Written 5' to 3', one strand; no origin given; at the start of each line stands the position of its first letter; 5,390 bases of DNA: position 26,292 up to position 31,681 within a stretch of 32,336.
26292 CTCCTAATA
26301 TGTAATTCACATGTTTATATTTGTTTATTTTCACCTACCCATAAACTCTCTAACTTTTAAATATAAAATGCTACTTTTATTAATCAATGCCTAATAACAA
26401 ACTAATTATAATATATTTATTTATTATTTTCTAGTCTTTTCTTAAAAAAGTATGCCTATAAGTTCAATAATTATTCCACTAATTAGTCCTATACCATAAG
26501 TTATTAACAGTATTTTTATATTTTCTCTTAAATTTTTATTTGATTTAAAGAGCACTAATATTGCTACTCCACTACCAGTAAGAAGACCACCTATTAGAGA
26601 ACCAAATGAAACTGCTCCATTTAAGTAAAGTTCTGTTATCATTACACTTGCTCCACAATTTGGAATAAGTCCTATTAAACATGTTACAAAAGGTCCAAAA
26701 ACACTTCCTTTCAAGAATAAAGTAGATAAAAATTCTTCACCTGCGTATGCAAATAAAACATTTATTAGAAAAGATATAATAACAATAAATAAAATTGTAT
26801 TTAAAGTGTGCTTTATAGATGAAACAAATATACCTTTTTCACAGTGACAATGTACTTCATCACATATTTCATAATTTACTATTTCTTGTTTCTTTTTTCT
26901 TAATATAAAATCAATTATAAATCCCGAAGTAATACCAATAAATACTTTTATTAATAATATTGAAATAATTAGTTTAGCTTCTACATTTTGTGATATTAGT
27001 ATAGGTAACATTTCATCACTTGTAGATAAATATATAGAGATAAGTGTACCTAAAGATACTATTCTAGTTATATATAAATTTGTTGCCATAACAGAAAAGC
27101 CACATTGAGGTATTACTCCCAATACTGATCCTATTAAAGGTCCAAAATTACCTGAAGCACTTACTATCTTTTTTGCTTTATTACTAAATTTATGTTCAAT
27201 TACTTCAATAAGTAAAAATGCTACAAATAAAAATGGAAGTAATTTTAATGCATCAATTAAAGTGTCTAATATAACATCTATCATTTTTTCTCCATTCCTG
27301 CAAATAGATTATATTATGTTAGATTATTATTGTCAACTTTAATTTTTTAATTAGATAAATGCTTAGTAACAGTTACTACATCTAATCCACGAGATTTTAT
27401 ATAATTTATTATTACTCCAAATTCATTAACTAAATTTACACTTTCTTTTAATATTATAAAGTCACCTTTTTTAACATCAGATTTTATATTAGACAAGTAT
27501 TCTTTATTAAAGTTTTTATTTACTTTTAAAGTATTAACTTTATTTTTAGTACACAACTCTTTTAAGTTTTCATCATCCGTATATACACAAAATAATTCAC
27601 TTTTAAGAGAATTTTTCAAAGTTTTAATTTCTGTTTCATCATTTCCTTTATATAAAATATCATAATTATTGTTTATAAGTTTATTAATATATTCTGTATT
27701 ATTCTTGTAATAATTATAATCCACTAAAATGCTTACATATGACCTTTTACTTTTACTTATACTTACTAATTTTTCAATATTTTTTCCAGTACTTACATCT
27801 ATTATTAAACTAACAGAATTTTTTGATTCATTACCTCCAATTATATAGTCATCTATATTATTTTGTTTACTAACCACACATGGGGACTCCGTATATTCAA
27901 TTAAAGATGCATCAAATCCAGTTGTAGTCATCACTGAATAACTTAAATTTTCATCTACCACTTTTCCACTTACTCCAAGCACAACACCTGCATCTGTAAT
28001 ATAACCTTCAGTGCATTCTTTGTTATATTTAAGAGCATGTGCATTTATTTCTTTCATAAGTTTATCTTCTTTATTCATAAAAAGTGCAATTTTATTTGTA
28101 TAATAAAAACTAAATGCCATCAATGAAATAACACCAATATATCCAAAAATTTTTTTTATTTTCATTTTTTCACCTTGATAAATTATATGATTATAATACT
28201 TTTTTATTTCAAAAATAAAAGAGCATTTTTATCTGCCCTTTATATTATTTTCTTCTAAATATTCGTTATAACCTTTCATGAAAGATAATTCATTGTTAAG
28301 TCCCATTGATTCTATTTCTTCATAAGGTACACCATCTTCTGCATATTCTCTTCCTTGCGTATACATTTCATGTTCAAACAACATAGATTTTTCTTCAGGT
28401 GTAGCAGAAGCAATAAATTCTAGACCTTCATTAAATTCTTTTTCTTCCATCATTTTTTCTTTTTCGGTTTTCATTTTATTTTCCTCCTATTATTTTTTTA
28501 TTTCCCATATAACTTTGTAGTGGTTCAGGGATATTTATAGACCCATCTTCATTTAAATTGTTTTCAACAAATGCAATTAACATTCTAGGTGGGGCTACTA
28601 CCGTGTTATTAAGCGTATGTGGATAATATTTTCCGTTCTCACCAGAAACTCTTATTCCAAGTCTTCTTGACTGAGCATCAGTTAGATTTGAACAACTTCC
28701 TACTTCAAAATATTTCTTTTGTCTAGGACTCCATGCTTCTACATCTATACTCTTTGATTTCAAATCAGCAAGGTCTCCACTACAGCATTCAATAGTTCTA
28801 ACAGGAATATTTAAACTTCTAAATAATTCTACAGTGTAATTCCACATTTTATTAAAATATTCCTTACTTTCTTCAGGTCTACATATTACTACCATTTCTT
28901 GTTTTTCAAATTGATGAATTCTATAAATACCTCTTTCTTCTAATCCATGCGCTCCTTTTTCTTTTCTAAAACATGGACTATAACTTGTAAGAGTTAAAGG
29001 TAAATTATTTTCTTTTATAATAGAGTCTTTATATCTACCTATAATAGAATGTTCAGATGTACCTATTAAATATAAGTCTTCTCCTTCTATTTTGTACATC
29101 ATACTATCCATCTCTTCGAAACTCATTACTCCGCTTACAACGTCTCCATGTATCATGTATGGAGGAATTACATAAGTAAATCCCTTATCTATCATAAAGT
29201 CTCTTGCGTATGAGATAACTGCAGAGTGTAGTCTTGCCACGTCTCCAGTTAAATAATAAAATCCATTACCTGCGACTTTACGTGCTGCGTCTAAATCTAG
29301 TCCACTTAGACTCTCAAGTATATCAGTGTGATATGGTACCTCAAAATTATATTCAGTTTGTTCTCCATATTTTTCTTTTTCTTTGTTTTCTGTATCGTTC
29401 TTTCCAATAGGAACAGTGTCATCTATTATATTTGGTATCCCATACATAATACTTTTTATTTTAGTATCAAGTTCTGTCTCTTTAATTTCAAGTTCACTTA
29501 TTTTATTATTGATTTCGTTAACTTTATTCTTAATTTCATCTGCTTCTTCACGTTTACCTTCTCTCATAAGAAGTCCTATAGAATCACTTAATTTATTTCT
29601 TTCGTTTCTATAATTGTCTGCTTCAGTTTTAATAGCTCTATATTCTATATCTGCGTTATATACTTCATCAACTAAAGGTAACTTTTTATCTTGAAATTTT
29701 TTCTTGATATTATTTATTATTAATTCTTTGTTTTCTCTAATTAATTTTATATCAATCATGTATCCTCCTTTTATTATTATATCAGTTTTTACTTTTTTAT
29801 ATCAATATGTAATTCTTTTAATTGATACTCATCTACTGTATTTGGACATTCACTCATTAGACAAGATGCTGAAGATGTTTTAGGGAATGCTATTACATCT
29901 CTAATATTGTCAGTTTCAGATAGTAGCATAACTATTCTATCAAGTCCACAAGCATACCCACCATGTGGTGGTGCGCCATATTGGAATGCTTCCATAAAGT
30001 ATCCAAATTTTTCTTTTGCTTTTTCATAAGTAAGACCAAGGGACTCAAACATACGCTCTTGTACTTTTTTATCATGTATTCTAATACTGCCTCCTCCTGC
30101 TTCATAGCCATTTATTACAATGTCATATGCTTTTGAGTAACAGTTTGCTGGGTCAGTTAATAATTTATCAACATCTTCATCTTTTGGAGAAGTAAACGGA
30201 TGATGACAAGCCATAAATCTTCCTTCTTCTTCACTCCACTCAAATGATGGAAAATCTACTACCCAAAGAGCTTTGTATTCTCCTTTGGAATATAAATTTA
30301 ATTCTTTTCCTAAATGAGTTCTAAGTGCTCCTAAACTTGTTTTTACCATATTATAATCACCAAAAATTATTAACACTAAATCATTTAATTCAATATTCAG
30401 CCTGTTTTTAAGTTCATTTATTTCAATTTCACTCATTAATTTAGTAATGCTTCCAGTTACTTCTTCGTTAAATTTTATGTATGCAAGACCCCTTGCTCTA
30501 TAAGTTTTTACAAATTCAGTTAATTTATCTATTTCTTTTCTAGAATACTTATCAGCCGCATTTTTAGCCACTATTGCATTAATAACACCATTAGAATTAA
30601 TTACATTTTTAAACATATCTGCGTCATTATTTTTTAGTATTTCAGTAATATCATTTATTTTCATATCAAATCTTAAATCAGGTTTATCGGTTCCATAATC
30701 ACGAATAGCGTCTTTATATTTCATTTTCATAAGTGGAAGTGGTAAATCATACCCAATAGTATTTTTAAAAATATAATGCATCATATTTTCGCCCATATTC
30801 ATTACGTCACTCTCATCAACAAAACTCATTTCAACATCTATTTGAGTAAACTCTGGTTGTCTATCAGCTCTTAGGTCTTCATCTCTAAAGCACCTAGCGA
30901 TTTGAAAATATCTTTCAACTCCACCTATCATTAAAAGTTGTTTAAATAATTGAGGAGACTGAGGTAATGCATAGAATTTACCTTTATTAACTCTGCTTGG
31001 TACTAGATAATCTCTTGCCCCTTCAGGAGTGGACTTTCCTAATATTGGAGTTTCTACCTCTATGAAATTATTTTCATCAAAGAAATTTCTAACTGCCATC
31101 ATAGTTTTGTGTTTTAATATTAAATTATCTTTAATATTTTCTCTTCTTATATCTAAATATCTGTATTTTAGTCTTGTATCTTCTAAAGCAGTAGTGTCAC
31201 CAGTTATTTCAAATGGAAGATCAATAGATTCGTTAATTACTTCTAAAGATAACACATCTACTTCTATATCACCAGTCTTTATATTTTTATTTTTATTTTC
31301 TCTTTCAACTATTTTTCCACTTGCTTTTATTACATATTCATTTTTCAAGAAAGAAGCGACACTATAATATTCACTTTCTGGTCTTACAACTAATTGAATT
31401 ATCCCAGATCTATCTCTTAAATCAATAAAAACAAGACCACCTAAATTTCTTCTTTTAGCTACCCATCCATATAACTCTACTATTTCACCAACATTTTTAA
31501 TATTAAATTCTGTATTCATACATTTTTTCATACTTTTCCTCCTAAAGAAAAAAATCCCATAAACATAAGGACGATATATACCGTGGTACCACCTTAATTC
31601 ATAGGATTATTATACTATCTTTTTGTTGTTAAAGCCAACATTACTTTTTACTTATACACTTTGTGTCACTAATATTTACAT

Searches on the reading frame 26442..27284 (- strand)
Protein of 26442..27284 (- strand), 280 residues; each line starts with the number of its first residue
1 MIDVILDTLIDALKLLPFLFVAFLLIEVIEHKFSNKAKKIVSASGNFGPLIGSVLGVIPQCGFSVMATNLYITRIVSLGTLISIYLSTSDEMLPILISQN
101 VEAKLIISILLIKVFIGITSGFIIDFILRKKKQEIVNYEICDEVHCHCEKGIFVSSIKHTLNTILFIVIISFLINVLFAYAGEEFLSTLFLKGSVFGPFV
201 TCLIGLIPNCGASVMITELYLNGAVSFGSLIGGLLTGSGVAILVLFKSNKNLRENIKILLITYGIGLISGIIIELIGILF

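Call 28: search_protein_families(library=pfam, proteins=[window:26442-27284:-], max_evalue=0.001)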
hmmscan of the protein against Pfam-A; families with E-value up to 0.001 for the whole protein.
window:26442-27284:- (280 aa): 1 family
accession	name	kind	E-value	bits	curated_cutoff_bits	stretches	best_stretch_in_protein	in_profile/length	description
PF11449.14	ArsP_2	-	7.8e-25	88.2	32.5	2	3-179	4-182/359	Putative, 10TM heavy-metal exporter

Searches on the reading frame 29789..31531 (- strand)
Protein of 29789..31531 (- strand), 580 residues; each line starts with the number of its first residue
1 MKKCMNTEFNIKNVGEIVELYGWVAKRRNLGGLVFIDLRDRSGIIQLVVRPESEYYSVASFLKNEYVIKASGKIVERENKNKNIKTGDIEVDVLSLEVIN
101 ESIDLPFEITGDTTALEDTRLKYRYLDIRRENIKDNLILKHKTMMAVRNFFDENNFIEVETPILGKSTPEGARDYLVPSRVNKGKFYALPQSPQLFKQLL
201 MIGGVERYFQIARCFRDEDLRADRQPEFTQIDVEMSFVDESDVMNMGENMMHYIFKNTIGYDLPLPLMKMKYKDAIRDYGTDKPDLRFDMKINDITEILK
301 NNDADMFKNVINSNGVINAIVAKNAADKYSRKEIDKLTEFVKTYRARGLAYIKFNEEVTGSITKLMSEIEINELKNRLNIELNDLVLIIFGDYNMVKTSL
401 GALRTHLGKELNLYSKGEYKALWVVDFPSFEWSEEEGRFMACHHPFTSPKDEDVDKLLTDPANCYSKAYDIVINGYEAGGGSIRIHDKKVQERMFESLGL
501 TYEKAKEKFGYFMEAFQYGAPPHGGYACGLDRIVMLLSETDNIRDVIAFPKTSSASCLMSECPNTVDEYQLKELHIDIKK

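Call 28: search_protein_families(library=pfam, proteins=[window:29789-31531:-], max_evalue=0.001)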
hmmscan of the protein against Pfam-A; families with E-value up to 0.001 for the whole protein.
window:29789-31531:- (580 aa): 4 families
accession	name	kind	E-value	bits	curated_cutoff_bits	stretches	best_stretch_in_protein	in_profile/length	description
PF00152.25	tRNA-synt_2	-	5.4e-126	420.3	25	1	117-552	2-307/308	tRNA synthetases class II (D, K and N)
PF02938.19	GAD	-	1.1e-21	77.3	23.4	1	307-399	1-94/95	GAD domain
PF01336.31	tRNA_anti-codon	-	2.1e-17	63.2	27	1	18-99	1-75/75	OB-fold nucleic acid binding domain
PF01409.25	tRNA-synt_2d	-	3e-05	24.1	19.8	0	207-263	104-158/246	tRNA synthetases class II core domain (F)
